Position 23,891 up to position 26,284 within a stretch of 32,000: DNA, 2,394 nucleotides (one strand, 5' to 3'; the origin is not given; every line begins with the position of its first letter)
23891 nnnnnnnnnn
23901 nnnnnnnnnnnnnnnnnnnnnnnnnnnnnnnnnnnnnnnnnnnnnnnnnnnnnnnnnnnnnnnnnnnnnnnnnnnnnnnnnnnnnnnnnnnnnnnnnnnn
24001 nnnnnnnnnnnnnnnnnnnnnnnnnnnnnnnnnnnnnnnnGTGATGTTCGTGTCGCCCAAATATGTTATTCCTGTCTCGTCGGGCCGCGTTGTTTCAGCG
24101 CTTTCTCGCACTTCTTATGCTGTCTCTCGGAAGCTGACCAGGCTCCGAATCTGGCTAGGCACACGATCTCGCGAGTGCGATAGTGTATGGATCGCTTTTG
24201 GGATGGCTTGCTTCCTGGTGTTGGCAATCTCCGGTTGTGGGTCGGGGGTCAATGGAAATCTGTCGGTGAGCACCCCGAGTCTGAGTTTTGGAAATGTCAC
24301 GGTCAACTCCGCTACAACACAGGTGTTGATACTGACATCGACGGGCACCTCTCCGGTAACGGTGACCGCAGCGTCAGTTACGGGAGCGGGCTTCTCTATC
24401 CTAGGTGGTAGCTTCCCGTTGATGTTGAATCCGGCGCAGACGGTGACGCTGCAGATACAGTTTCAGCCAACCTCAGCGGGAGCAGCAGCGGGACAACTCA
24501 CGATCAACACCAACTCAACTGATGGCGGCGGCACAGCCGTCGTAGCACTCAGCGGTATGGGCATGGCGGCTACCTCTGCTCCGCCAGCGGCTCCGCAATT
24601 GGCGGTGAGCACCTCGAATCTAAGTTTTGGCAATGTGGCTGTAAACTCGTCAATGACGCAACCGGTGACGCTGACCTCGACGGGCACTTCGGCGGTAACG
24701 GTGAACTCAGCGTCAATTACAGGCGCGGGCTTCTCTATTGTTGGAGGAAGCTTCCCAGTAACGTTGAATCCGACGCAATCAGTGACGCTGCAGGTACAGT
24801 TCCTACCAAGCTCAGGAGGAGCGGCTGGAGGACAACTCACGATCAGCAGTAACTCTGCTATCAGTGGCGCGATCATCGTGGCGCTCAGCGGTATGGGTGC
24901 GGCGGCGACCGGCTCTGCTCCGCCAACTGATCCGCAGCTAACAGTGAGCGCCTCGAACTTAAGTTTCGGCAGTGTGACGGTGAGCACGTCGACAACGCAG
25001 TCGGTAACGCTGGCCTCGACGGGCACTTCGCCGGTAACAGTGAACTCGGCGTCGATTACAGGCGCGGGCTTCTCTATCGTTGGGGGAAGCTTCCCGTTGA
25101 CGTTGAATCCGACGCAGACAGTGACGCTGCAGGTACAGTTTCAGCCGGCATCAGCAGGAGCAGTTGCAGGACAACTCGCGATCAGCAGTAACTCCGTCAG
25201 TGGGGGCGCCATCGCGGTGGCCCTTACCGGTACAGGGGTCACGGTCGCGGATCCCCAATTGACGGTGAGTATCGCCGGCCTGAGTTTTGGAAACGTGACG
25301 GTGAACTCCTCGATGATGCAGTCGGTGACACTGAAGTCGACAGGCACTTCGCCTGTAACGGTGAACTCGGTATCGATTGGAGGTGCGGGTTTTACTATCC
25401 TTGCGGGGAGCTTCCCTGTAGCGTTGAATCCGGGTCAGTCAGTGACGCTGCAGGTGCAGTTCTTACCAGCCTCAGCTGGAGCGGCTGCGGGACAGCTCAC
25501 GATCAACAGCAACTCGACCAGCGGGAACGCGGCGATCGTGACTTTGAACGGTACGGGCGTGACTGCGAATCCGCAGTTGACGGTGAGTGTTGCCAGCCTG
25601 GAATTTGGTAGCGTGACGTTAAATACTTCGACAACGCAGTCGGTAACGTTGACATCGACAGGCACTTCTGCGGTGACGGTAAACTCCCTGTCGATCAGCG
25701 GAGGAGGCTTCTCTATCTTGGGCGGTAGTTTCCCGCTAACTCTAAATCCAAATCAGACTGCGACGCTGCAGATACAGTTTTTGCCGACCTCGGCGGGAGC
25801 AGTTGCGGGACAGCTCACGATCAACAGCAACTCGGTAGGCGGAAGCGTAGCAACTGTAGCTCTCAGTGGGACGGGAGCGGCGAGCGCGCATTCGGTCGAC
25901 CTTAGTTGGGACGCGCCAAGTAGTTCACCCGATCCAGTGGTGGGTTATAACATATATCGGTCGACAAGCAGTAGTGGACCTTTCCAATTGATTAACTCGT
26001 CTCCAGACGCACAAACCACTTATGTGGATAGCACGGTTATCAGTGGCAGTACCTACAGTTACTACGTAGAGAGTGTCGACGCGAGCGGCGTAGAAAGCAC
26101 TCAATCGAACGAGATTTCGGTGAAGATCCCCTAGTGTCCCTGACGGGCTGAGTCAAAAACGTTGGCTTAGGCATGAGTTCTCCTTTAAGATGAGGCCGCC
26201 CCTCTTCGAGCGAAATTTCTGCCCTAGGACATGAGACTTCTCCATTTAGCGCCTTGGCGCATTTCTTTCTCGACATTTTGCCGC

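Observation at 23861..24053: A ~190-nt upstream leader is duplicated in front of both Ig/FN3 protein genes, ending in an identical 18-nt SD/start region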

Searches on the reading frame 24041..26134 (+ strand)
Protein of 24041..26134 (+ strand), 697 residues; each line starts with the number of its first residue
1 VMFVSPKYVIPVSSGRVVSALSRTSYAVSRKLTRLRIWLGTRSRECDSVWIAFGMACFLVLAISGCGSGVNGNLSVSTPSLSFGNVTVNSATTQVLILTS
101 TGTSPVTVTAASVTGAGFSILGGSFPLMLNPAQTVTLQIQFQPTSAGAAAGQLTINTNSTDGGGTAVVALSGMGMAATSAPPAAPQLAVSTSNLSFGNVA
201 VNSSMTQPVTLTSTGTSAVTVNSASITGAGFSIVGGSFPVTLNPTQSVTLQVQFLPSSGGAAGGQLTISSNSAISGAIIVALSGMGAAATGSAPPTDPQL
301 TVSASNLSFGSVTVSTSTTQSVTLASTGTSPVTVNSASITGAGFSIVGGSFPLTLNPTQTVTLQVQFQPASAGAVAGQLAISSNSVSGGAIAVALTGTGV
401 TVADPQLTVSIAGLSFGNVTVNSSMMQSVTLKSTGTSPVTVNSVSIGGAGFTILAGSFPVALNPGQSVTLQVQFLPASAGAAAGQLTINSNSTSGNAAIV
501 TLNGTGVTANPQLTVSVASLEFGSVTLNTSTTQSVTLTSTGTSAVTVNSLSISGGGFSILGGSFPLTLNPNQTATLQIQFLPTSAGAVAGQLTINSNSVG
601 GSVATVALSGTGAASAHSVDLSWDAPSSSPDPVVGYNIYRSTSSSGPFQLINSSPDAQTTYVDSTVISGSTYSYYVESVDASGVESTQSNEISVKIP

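Call 7: search_protein_families(library=pfam, proteins=[window:24041-26134:+])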
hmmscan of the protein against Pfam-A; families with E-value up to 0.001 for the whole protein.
window:24041-26134:+ (697 aa): 22 families
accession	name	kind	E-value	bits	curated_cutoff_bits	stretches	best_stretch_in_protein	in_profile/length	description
PF22073.2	Cep192_D4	-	9.3e-70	232.4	35.5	5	511-612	2-111/112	Cep192 domain 4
PF15780.11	ASH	-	4.5e-43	145.8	27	5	518-600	12-94/98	Abnormal spindle-like microcephaly-assoc'd, ASPM-SPD-2-Hydin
PF22544.2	HYDIN_VesB_CFA65-like_Ig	-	1.5e-39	134.7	25.5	5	511-610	1-99/100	HYDIN/CFA65/VesB-like, Ig-like domain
PF12371.14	TMEM131_like_N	-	8.7e-26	90.4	28.8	2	518-595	6-83/84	Transmembrane protein 131-like N-terminal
PF07610.17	DUF1573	-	1.8e-19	70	26.1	0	414-497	8-90/98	Protein of unknown function (DUF1573)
PF22066.2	Cep192_D8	-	1.1e-18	67.7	33.5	0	302-398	8-99/101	Cep192 domain 8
PF24798.1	Ig-CFAP74_4th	-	4e-16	59.4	28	0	303-384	2-82/95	CFAP74 forth Ig-like domain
PF22067.2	Cep192_D3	-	1.6e-15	57.4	27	0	306-382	8-83/99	Cep192 domain 3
PF24507.1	Ig_CFAP65_4th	-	1.9e-14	54.3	27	0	354-399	33-76/76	CFAP65, fourth Ig-like domain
PF24501.1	Ig_TMEM131L_5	-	2.8e-14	53.1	27.8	0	541-597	3-64/66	TMEM131L fifth Ig-like domain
PF14874.12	PapD-like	-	7.6e-13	49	27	0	405-490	2-88/102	Flagellar-associated PapD-like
PF24499.1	Ig_TMEM131L_4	-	2.1e-12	48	27.8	0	560-613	85-136/136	TMEM131L fourth Ig-like domain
PF22060.2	Cep192_D1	-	1.7e-11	44.4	27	0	566-604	67-105/123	Cep192 domain 1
PF00927.28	Transglut_C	-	8.9e-11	42.3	26.6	0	550-588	41-82/106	Transglutaminase family, C-terminal ig like domain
PF24291.1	Ig_CFAP65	-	5.1e-07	30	27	0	462-509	73-118/121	Cilia- and flagella-associated protein 65-like, Ig-like domain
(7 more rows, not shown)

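Call 18: find_homologous_proteins(query=window:24041-26134:+, max_evalue=1e-20)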
Query window:24041-26134:+ (697 aa): 2274 proteins with E <= 1e-20 among 8000 candidates; the best 120 are listed.
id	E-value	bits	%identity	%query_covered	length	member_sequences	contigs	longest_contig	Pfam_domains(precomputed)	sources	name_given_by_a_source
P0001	0.0e+0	1316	97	100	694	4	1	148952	PF22060.3,PF24771.4,PF21633.4,PF07610.18,PF21310.4,PF22067.3,PF24507.2,PF24499.2,PF24501.2,PF22544.3,PF22073.3,PF15780.12,PF24798.3,PF14874.13,PF00927.29,PF22066.3,PF17970.8,PF24770.2,PF24291.2,PF12371.15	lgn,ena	-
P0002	0.0e+0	1281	54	79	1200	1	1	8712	PF22060.3,PF24771.4,PF21633.4,PF07610.18,PF26579.1,PF22067.3,PF24507.2,PF24499.2,PF24501.2,PF22544.3,PF22073.3,PF15780.12,PF22064.3,PF24798.3,PF14874.13,PF00927.29,PF22066.3,PF24291.2,PF12371.15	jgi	jgi:hypothetical protein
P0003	0.0e+0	1206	51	92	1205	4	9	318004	PF22060.3,PF24771.4,PF21633.4,PF17851.9,PF07610.18,PF25249.1,PF26579.1,PF21310.4,PF22067.3,PF24534.2,PF24507.2,PF24499.2,PF24501.2,PF22544.3,PF22073.3,PF15780.12,PF22064.3,PF24798.3,PF14874.13,PF00927.29,PF22066.3,PF12371.15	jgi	jgi:hypothetical protein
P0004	0.0e+0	1178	57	92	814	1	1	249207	PF24771.4,PF21633.4,PF07610.18,PF26579.1,PF22067.3,PF24507.2,PF24499.2,PF24501.2,PF22544.3,PF00630.26,PF22073.3,PF15780.12,PF24798.3,PF00927.29,PF22066.3,PF24291.2,PF12371.15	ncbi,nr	ncbi:MAG: choice-of-anchor domain [Edaphobacter sp.]|nr:choice-of-anchor domain [Edaphobacter sp.]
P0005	0.0e+0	1177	56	80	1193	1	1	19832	PF24771.4,PF21633.4,PF07610.18,PF26579.1,PF21310.4,PF22067.3,PF24507.2,PF24499.2,PF22544.3,PF22073.3,PF15780.12,PF22064.3,PF24798.3,PF14874.13,PF00927.29,PF22066.3,PF12371.15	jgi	-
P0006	0.0e+0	1164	57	90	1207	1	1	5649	PF22060.3,PF24771.4,PF21633.4,PF07610.18,PF26579.1,PF21310.4,PF22067.3,PF24507.2,PF24499.2,PF24501.2,PF22544.3,PF00630.26,PF22073.3,PF15780.12,PF22064.3,PF24798.3,PF14874.13,PF00927.29,PF22066.3,PF24770.2,PF24291.2,PF12371.15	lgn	-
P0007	0.0e+0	1137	60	90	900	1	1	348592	PF22060.3,PF24771.4,PF21633.4,PF07610.18,PF21310.4,PF22067.3,PF24507.2,PF24499.2,PF24501.2,PF22544.3,PF00630.26,PF22073.3,PF15780.12,PF22064.3,PF24798.3,PF14874.13,PF00927.29,PF22066.3,PF24770.2,PF20258.5,PF12371.15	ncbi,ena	-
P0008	0.0e+0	1124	60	91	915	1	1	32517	PF22060.3,PF24771.4,PF21633.4,PF07610.18,PF25249.1,PF26579.1,PF21310.4,PF22067.3,PF24507.2,PF24499.2,PF24501.2,PF22544.3,PF22073.3,PF15780.12,PF22064.3,PF24798.3,PF14874.13,PF00927.29,PF22066.3,PF24291.2,PF12371.15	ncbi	-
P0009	0.0e+0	1117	64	90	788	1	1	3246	PF22060.3,PF24771.4,PF25692.2,PF21633.4,PF07686.24,PF07610.18,PF21310.4,PF22067.3,PF24507.2,PF24499.2,PF24501.2,PF22544.3,PF00630.26,PF22073.3,PF15780.12,PF22064.3,PF24798.3,PF14874.13,PF00927.29,PF22066.3,PF24291.2,PF12371.15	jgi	jgi:hypothetical protein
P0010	0.0e+0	1110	64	90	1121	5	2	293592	PF22060.3,PF24771.4,PF21633.4,PF07610.18,PF26579.1,PF21310.4,PF25248.1,PF22067.3,PF24507.2,PF24499.2,PF24501.2,PF22544.3,PF00630.26,PF22073.3,PF15780.12,PF22064.3,PF24798.3,PF14874.13,PF00927.29,PF22066.3,PF24291.2,PF12371.15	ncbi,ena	-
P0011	0.0e+0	1101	54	90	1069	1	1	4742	PF22060.3,PF24771.4,PF16353.12,PF21633.4,PF07610.18,PF21310.4,PF22067.3,PF24507.2,PF24499.2,PF24501.2,PF22544.3,PF22073.3,PF15780.12,PF22064.3,PF24798.3,PF14874.13,PF00927.29,PF22066.3,PF24291.2,PF12371.15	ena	-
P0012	0.0e+0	1096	56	90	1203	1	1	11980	PF24771.4,PF21633.4,PF07610.18,PF26579.1,PF21310.4,PF22067.3,PF24507.2,PF24499.2,PF24501.2,PF22544.3,PF22073.3,PF15780.12,PF22064.3,PF24798.3,PF14874.13,PF00927.29,PF22066.3,PF24770.2,PF24291.2,PF12371.15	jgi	jgi:hypothetical protein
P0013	0.0e+0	1090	57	78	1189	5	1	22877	PF22060.3,PF24771.4,PF07610.18,PF26579.1,PF21310.4,PF24507.2,PF24499.2,PF24501.2,PF22544.3,PF22073.3,PF15780.12,PF22064.3,PF24798.3,PF14874.13,PF00927.29,PF22066.3,PF22983.2,PF20258.5,PF12371.15,PF26254.1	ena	-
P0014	0.0e+0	1084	58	92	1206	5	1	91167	PF24771.4,PF25692.2,PF21633.4,PF07610.18,PF26579.1,PF21310.4,PF22067.3,PF24507.2,PF24499.2,PF24501.2,PF22544.3,PF22073.3,PF15780.12,PF22064.3,PF14321.12,PF24798.3,PF14874.13,PF22066.3,PF24291.2,PF12371.15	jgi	jgi:Abnormal spindle-like microcephaly-assoc'd, ASPM-SPD-2-Hydin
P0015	0.0e+0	1082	62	91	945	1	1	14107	PF22060.3,PF24771.4,PF21633.4,PF07610.18,PF21310.4,PF25248.1,PF22067.3,PF24507.2,PF24499.2,PF24501.2,PF22544.3,PF00630.26,PF22073.3,PF15780.12,PF22064.3,PF24798.3,PF13473.13,PF14874.13,PF00927.29,PF22066.3,PF24291.2,PF12371.15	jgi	jgi:hypothetical protein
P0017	0.0e+0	1056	60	90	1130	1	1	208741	PF22060.3,PF07610.18,PF26579.1,PF21310.4,PF22067.3,PF24534.2,PF24507.2,PF24499.2,PF22544.3,PF00630.26,PF22073.3,PF22064.3,PF20258.5,PF24771.4,PF21633.4,PF25249.1,PF25248.1,PF24501.2,PF18368.8,PF15780.12,PF24798.3,PF14874.13,PF00927.29,PF22066.3,PF24291.2,PF12371.15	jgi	jgi:hypothetical protein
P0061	6.1e-249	846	71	73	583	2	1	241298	PF22060.3,PF07610.18,PF22067.3,PF24507.2,PF24499.2,PF24501.2,PF22544.3,PF22073.3,PF15780.12,PF24798.3,PF14874.13,PF00927.29,PF22066.3,PF12371.15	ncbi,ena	-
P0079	2.3e-234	798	48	91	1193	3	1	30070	PF22060.3,PF24771.4,PF21633.4,PF07610.18,PF25249.1,PF21310.4,PF25248.1,PF22067.3,PF24507.2,PF24499.2,PF24501.2,PF22544.3,PF00630.26,PF22073.3,PF15780.12,PF22064.3,PF24798.3,PF14874.13,PF00927.29,PF22066.3,PF24770.2,PF24291.2,PF12371.15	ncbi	ncbi:MAG: beta strand repeat-containing protein [Candidatus Sulfotelmatobacter sp.]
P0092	4.5e-227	774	53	90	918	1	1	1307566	PF22060.3,PF24771.4,PF21633.4,PF07610.18,PF26579.1,PF25248.1,PF22067.3,PF24507.2,PF24499.2,PF24501.2,PF22544.3,PF00630.26,PF22073.3,PF15780.12,PF22064.3,PF24798.3,PF14874.13,PF00927.29,PF22066.3,PF24770.2,PF12371.15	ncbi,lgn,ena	-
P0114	2.6e-210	718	51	69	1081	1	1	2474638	PF24771.4,PF21633.4,PF07610.18,PF21310.4,PF22067.3,PF24507.2,PF24499.2,PF24501.2,PF22544.3,PF22073.3,PF15780.12,PF22064.3,PF24798.3,PF14874.13,PF00927.29,PF22066.3,PF24770.2,PF12371.15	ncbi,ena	-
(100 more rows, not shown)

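Call 21: find_encoding_contigs(protein=P0061, flank=6000, max_places=2)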
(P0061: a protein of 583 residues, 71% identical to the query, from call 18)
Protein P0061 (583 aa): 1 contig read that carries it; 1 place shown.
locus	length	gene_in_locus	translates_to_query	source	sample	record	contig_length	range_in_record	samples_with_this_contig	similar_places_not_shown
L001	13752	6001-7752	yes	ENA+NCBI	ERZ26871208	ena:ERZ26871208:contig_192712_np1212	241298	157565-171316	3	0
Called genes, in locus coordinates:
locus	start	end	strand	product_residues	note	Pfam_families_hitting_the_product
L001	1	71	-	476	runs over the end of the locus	PF00158:Sigma54_activat, PF14532:Sigma54_activ_2, PF07728:AAA_5 (faint), PF25601:AAA_lid_14, PF02954:HTH_8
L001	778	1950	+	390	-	PF01266:DAO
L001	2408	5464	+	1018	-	PF15780:ASH, PF22073:Cep192_D4, PF15780:ASH, PF22073:Cep192_D4, PF22073:Cep192_D4, PF15780:ASH, PF22073:Cep192_D4, PF22544:HYDIN_VesB_CFA65-like_Ig, +28 more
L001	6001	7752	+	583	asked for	PF15780:ASH, PF22073:Cep192_D4, PF22073:Cep192_D4, PF15780:ASH, PF22073:Cep192_D4, PF15780:ASH, PF22073:Cep192_D4, PF22544:HYDIN_VesB_CFA65-like_Ig, +15 more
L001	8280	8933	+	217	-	PF02357:NusG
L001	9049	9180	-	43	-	-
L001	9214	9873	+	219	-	PF02563:Poly_export, PF10531:SLBB, PF22461:SLBB_2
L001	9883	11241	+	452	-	PF10082:BBP2_2 (faint)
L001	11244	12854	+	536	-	-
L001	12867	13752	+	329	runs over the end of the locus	PF13191:AAA_16, PF13245:AAA_19 (faint), PF13401:AAA_22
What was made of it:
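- In the fourth, L001, a bEBP gene lies at the locus edge (call 21).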

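Call 22: find_encoding_contigs(protein=P0004, flank=6000, max_places=2)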
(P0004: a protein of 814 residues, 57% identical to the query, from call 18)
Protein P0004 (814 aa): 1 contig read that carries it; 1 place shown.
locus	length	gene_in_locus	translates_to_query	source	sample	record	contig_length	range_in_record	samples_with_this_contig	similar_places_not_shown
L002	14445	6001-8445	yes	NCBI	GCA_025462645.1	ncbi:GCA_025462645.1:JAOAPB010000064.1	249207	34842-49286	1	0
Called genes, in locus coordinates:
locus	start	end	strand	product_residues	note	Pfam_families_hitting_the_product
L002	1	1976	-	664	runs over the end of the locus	PF25840:Ulvan_lyase_N, PF25841:Ulvan_lyase_C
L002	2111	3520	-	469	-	PF00158:Sigma54_activat, PF14532:Sigma54_activ_2, PF07728:AAA_5 (weak), PF25601:AAA_lid_14, PF02954:HTH_8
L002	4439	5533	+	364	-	PF01266:DAO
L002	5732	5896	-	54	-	-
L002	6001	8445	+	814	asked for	PF15780:ASH, PF22073:Cep192_D4, PF22544:HYDIN_VesB_CFA65-like_Ig, PF22073:Cep192_D4, PF15780:ASH, PF22073:Cep192_D4, PF22544:HYDIN_VesB_CFA65-like_Ig, PF15780:ASH, +24 more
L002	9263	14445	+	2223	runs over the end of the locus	PF20254:DMFA2_C, PF17957:Big_7, PF13313:DUF4082, PF13620:CarboxypepD_reg (weak), PF13313:DUF4082, PF13620:CarboxypepD_reg, PF13313:DUF4082, PF13620:CarboxypepD_reg, +13 more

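Call 23: find_encoding_contigs(protein=P0010, flank=6000, max_places=2)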
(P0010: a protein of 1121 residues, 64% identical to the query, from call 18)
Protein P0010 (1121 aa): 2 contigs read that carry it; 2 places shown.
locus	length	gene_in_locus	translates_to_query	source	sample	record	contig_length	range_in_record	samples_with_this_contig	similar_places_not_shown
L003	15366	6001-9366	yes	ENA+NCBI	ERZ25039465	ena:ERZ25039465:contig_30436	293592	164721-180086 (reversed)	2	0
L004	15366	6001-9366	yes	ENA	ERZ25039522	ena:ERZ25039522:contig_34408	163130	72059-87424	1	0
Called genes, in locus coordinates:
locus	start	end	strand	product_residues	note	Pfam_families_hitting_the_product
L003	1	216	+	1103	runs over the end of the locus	PF08471:Ribonuc_red_2_N, PF02867:Ribonuc_red_lgC, PF12637:TSCPD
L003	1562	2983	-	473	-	PF00158:Sigma54_activat, PF14532:Sigma54_activ_2, PF07728:AAA_5 (weak), PF25601:AAA_lid_14, PF02954:HTH_8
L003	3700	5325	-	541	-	PF12371:TMEM131_like_N (faint), PF22066:Cep192_D8 (faint), PF24771:Ig_CFAP74_1st (faint), PF15780:ASH, PF22073:Cep192_D4, PF22544:HYDIN_VesB_CFA65-like_Ig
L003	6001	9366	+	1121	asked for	PF15780:ASH, PF15780:ASH, PF22073:Cep192_D4, PF22544:HYDIN_VesB_CFA65-like_Ig, PF22073:Cep192_D4, PF22544:HYDIN_VesB_CFA65-like_Ig, PF15780:ASH, PF22073:Cep192_D4, +37 more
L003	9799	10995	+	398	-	PF01266:DAO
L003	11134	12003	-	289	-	PF00535:Glycos_transf_2, PF13641:Glyco_tranf_2_3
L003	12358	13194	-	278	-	PF00535:Glycos_transf_2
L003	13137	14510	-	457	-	PF01266:DAO (weak), PF12831:FAD_oxidored (weak), PF13450:NAD_binding_8, PF01593:Amino_oxidase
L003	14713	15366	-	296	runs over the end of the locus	-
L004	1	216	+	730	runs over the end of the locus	PF02867:Ribonuc_red_lgC, PF12637:TSCPD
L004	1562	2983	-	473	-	PF00158:Sigma54_activat, PF14532:Sigma54_activ_2, PF07728:AAA_5 (weak), PF25601:AAA_lid_14, PF02954:HTH_8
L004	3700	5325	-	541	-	PF12371:TMEM131_like_N (faint), PF22066:Cep192_D8 (faint), PF24771:Ig_CFAP74_1st (faint), PF15780:ASH, PF22073:Cep192_D4, PF22544:HYDIN_VesB_CFA65-like_Ig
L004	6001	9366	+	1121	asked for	PF15780:ASH, PF15780:ASH, PF22073:Cep192_D4, PF22544:HYDIN_VesB_CFA65-like_Ig, PF22073:Cep192_D4, PF22544:HYDIN_VesB_CFA65-like_Ig, PF15780:ASH, PF22073:Cep192_D4, +37 more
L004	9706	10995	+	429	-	PF01266:DAO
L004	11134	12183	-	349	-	PF00535:Glycos_transf_2, PF13641:Glyco_tranf_2_3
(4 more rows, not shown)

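Call 24: find_encoding_contigs(protein=P0017, flank=6000, max_places=2)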
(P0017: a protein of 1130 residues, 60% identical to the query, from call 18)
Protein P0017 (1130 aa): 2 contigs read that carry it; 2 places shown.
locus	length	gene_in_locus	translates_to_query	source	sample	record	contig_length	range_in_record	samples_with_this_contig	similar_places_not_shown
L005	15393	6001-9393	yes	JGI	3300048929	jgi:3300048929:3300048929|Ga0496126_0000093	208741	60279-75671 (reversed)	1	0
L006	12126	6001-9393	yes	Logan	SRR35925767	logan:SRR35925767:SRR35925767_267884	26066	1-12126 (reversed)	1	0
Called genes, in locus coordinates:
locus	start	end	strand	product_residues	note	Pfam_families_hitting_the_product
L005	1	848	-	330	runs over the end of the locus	PF02634:FdhD-NarQ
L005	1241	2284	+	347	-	PF00756:Esterase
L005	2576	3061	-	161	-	PF03652:RuvX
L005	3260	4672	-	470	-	PF00158:Sigma54_activat, PF14532:Sigma54_activ_2, PF07724:AAA_2 (weak), PF07728:AAA_5 (weak), PF25601:AAA_lid_14, PF02954:HTH_8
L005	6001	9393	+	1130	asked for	PF15780:ASH, PF22073:Cep192_D4, PF22544:HYDIN_VesB_CFA65-like_Ig, PF22073:Cep192_D4, PF22544:HYDIN_VesB_CFA65-like_Ig, PF15780:ASH, PF22073:Cep192_D4, PF22073:Cep192_D4, +41 more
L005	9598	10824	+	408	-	PF01266:DAO, PF13738:Pyr_redox_3 (faint)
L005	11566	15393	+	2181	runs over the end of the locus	PF20254:DMFA2_C, PF17957:Big_7, PF13313:DUF4082, PF13620:CarboxypepD_reg (weak), PF13313:DUF4082, PF13313:DUF4082, PF13620:CarboxypepD_reg, PF13313:DUF4082, +13 more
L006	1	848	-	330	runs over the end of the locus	PF02634:FdhD-NarQ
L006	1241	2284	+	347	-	PF00756:Esterase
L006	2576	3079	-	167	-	PF03652:RuvX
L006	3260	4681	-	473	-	PF00158:Sigma54_activat, PF14532:Sigma54_activ_2, PF07724:AAA_2 (weak), PF07728:AAA_5 (weak), PF25601:AAA_lid_14, PF02954:HTH_8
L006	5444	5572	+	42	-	-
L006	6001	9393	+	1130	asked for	PF15780:ASH, PF22073:Cep192_D4, PF22544:HYDIN_VesB_CFA65-like_Ig, PF22073:Cep192_D4, PF22544:HYDIN_VesB_CFA65-like_Ig, PF15780:ASH, PF22073:Cep192_D4, PF22073:Cep192_D4, +41 more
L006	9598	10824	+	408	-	PF01266:DAO, PF13738:Pyr_redox_3 (faint)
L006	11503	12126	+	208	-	?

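Call 69: find_encoding_contigs(protein=P0003, flank=3000, max_places=1)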
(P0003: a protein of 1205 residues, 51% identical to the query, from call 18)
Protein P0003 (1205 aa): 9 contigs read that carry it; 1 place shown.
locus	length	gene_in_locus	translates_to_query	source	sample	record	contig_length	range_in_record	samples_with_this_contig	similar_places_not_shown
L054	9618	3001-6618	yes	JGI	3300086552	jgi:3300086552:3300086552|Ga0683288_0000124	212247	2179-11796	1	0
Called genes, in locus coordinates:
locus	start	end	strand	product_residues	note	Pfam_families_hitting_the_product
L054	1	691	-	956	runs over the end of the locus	?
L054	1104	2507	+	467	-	PF03446:NAD_binding_2, PF03721:UDPG_MGDP_dh_N, PF00984:UDPG_MGDP_dh, PF03720:UDPG_MGDP_dh_C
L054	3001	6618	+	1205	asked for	PF22073:Cep192_D4, PF15780:ASH, PF22073:Cep192_D4, PF15780:ASH, PF22073:Cep192_D4, PF22544:HYDIN_VesB_CFA65-like_Ig, PF15780:ASH, PF22073:Cep192_D4, +43 more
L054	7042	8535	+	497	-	PF04932:Wzy_C (weak)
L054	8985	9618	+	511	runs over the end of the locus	-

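Call 70: find_encoding_contigs(protein=P0079, flank=3000, max_places=1)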
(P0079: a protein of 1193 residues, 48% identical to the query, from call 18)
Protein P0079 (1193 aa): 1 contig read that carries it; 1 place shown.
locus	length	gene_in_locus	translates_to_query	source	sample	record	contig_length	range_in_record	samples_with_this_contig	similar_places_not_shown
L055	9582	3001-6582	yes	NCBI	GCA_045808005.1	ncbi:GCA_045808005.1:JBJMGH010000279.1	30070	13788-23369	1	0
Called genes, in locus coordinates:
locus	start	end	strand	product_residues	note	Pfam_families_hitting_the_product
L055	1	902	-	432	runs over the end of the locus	-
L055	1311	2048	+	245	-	PF01648:ACPS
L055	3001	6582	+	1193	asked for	PF15780:ASH, PF22073:Cep192_D4, PF22544:HYDIN_VesB_CFA65-like_Ig, PF15780:ASH, PF22073:Cep192_D4, PF22544:HYDIN_VesB_CFA65-like_Ig, PF15780:ASH, PF22073:Cep192_D4, +41 more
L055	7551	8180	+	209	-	PF02357:NusG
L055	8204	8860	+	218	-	PF02563:Poly_export, PF10531:SLBB, PF22461:SLBB_2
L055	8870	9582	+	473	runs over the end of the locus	-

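Call 71: find_encoding_contigs(protein=P0114, flank=3000, max_places=1)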
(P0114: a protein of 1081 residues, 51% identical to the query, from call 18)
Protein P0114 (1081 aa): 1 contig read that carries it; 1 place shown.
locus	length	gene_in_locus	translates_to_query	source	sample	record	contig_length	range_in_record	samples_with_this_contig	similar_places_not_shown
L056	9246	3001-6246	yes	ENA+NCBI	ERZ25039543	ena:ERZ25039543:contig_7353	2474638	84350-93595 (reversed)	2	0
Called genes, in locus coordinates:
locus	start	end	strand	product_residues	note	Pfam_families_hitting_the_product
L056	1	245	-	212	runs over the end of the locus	PF07336:ABATE, PF11706:zf-CGNR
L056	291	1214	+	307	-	PF12146:Hydrolase_4, PF00561:Abhydrolase_1, PF12697:Abhydrolase_6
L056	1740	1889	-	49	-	-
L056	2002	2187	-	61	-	-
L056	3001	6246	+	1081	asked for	PF22073:Cep192_D4, PF22073:Cep192_D4, PF22544:HYDIN_VesB_CFA65-like_Ig, PF22073:Cep192_D4, PF22544:HYDIN_VesB_CFA65-like_Ig, PF22073:Cep192_D4, PF15780:ASH, PF22073:Cep192_D4, +28 more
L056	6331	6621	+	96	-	-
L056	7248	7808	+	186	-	PF02357:NusG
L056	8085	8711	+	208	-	PF02563:Poly_export, PF10531:SLBB, PF22461:SLBB_2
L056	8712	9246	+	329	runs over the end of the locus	-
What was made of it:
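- On JUMPStart/UpxY/LoaP type leader: The same arrangement occurs in L001, L055 and L056 (calls 21, 70, 71).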
